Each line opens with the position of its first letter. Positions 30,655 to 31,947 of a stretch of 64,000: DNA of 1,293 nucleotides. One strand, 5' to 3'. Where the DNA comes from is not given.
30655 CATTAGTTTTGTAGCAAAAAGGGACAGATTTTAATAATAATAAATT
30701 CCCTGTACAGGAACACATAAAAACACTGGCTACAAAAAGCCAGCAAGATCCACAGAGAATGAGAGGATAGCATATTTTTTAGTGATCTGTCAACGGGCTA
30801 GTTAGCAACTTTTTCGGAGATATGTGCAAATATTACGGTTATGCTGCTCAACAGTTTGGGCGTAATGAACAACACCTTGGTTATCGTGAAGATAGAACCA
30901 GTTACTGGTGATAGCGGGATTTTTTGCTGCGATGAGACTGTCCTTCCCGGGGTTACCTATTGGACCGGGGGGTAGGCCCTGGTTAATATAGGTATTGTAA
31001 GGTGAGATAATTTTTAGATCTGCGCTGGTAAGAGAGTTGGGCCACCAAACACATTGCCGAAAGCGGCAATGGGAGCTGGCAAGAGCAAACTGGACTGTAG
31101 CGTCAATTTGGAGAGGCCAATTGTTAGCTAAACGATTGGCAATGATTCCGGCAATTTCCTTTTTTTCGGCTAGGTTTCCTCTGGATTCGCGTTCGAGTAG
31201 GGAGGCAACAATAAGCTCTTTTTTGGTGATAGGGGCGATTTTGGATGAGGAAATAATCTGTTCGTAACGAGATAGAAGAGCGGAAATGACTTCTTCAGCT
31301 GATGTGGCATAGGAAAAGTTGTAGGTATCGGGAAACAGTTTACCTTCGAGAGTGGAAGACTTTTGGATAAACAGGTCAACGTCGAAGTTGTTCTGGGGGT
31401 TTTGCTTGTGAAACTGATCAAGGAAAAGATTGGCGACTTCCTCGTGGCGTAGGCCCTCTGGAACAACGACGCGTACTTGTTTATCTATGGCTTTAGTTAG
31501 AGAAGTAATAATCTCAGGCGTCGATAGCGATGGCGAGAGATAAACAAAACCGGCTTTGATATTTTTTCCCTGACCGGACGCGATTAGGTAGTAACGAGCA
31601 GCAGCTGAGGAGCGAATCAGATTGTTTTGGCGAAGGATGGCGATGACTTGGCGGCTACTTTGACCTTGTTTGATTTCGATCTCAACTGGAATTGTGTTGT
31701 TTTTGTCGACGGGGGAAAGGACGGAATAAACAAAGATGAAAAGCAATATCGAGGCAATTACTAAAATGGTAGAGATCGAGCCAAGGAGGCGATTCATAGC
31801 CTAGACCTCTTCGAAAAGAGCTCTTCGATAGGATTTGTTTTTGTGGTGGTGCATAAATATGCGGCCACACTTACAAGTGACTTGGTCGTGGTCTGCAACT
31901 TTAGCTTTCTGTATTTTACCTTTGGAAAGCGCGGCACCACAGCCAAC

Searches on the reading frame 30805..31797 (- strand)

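Call 46: search_protein_families(library=pfam, proteins=[window:30805-31797:-], max_evalue=0.001)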
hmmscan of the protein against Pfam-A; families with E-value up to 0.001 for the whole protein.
window:30805-31797:- (331 aa): 1 family
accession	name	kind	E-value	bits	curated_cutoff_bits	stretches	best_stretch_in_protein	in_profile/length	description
PF02618.21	YceG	-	2.3e-64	218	32.4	1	40-323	1-273/275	YceG-like family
